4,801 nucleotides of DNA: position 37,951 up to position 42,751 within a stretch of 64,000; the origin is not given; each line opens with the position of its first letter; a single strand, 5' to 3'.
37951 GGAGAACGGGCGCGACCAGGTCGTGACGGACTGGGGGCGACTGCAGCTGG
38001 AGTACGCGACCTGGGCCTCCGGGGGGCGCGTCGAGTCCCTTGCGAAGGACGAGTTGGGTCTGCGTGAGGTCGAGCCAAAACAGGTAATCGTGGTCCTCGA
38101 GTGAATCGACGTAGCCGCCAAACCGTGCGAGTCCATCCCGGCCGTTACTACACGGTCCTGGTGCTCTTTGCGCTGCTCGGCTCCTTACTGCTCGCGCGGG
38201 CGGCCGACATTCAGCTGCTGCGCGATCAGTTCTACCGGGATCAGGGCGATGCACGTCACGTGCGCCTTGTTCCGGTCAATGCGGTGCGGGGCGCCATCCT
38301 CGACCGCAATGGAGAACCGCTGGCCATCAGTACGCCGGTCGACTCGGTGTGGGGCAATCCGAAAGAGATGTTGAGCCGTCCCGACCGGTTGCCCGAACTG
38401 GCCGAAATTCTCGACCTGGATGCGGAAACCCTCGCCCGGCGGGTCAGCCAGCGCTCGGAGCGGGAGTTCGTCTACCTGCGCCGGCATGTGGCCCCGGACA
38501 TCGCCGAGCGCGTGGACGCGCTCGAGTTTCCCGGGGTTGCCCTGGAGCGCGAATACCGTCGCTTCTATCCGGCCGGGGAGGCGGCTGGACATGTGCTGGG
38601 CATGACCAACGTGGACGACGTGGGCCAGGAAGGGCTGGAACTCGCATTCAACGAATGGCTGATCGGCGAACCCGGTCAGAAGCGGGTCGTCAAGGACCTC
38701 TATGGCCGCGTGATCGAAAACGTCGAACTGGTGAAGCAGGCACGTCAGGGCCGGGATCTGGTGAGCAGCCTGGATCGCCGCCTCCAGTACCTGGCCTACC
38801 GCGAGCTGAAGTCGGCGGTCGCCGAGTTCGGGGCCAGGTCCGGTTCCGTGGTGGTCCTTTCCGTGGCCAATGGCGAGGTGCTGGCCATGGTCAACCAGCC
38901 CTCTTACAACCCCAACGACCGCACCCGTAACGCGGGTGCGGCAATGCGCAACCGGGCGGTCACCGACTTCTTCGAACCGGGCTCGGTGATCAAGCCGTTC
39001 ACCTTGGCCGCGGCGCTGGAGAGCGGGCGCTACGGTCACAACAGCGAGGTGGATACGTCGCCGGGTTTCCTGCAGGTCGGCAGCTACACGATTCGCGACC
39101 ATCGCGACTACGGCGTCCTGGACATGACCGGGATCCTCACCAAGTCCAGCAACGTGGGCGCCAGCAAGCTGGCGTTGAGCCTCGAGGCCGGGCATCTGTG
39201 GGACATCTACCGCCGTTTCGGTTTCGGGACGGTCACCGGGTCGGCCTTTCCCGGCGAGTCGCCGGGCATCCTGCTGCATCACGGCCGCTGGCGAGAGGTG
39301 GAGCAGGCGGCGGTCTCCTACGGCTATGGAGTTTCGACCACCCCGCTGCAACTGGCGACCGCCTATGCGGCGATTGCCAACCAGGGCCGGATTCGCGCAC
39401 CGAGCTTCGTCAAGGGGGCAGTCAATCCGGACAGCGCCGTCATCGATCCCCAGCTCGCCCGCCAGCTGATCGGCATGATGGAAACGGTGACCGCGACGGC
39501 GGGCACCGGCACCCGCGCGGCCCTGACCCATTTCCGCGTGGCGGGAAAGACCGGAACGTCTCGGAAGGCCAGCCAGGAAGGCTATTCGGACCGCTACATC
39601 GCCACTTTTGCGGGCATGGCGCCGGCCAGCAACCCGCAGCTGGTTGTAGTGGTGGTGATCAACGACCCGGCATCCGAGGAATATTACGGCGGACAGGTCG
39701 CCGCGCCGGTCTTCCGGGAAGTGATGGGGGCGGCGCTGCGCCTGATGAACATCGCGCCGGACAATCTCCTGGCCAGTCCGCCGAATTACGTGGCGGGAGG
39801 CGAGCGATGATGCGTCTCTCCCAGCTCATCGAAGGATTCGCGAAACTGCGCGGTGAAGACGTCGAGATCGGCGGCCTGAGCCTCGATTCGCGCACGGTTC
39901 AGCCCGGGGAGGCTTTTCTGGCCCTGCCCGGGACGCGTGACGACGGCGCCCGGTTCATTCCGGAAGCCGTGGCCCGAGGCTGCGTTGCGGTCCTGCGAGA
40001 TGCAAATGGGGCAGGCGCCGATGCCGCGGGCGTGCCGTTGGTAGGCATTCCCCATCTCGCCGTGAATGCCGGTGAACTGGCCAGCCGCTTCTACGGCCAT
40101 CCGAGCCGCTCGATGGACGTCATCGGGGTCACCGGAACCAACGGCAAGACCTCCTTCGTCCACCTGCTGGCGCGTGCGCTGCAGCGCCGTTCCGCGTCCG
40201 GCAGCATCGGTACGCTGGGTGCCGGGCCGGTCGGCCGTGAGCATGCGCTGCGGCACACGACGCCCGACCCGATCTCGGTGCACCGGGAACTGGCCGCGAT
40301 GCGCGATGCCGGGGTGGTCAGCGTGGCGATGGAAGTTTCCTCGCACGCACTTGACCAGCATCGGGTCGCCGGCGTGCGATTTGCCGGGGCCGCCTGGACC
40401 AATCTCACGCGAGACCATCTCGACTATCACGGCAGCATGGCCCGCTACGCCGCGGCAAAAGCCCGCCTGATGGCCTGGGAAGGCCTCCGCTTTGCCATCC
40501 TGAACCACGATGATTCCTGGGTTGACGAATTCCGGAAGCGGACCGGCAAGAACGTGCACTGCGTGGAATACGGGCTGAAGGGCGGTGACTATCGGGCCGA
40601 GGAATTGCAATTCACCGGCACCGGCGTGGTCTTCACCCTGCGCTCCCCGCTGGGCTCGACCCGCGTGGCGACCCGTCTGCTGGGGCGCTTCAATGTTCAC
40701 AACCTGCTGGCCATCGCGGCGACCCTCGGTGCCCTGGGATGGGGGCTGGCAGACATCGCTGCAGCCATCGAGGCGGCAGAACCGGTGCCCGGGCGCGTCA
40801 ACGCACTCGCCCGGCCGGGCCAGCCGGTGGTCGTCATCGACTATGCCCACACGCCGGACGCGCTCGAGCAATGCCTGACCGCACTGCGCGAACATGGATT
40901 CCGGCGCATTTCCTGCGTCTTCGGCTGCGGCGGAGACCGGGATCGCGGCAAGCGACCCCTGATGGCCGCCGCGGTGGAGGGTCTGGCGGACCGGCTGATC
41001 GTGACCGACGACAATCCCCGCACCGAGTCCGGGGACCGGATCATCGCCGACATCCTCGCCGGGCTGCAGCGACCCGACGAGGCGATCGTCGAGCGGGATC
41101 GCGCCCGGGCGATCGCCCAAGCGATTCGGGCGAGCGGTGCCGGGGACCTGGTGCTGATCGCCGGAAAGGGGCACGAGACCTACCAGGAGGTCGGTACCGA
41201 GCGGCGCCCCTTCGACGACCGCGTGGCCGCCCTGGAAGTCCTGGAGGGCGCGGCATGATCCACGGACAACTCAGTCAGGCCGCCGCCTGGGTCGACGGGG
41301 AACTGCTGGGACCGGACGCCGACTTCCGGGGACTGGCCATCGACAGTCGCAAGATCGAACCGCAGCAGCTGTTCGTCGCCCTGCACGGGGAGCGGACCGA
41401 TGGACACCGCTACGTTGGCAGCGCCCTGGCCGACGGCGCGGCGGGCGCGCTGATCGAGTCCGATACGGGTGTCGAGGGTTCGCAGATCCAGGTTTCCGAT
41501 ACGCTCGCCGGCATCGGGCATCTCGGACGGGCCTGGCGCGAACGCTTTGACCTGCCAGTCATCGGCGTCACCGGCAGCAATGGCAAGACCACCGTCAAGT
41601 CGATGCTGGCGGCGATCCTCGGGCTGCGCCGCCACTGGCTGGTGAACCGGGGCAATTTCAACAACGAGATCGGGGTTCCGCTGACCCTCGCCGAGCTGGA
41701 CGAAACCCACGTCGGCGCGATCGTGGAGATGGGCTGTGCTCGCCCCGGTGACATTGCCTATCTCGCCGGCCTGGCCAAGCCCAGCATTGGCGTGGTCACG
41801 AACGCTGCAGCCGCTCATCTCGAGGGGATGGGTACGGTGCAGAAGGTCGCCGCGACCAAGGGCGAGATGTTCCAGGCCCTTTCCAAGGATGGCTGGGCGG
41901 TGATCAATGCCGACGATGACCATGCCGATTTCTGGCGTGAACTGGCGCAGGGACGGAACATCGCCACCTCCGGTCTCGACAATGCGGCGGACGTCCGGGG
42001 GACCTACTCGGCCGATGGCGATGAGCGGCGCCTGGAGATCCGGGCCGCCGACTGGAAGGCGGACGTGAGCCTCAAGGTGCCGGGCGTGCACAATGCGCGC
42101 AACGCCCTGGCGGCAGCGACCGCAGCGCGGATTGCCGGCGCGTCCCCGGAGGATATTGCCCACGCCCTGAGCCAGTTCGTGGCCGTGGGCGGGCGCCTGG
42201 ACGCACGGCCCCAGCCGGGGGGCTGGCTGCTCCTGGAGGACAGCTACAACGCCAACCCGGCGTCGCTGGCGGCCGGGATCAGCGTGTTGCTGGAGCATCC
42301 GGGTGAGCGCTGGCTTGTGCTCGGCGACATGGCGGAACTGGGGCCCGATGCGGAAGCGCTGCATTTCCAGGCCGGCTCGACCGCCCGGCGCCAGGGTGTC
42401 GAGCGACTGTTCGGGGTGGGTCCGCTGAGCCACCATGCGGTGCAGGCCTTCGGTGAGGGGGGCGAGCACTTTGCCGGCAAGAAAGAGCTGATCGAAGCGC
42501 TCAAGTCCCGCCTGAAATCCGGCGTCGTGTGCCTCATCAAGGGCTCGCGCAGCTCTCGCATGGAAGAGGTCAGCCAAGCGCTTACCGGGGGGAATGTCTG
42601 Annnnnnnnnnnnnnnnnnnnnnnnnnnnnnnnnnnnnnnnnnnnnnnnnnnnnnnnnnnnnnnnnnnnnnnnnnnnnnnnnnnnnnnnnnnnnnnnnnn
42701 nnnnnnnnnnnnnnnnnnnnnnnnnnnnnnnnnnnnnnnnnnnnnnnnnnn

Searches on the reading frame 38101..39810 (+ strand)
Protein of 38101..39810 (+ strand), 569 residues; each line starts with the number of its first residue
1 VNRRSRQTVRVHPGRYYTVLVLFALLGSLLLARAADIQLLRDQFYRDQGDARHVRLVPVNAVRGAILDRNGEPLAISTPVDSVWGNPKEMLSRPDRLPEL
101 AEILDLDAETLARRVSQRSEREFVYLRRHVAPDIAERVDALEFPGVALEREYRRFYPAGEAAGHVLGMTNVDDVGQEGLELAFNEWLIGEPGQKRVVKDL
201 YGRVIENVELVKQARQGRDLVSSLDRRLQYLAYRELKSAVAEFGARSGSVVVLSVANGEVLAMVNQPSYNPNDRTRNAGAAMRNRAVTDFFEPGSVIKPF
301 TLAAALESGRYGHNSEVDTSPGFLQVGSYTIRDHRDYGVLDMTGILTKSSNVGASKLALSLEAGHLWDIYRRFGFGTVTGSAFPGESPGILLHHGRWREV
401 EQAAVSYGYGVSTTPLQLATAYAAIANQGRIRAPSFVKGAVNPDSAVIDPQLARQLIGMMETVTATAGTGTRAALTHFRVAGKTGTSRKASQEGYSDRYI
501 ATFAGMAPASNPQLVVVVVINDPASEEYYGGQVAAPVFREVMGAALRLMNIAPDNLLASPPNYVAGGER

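Call 55: search_protein_families(library=pfam, proteins=[window:38101-39810:+], max_evalue=0.00001)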
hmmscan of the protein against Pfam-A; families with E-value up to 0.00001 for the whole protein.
window:38101-39810:+ (569 aa): 2 families
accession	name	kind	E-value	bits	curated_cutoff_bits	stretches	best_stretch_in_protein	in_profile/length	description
PF00905.27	Transpeptidase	-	3.8e-78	263.2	22.1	1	248-542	1-298/299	Penicillin binding protein transpeptidase domain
PF03717.20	PBP_dimer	-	1.7e-22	81.1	24.4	1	59-208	2-179/180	Penicillin-binding Protein dimerisation domain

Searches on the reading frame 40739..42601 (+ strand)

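Call 55: search_protein_families(library=pfam, proteins=[window:40739-42601:+], max_evalue=0.00001)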
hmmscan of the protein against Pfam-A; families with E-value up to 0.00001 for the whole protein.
window:40739-42601:+ (620 aa): 3 families
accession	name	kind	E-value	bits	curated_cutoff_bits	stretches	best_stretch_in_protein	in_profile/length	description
PF08245.18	Mur_ligase_M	-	3.5e-41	141.8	24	1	277-463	1-200/200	Mur ligase middle domain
PF02875.26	Mur_ligase_C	-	7.8e-15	56.3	28.4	1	485-604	1-127/127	Mur ligase, glutamate ligase domain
PF01225.30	Mur_ligase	-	4.2e-07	30.7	21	1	197-243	3-54/95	Mur ligase family, catalytic domain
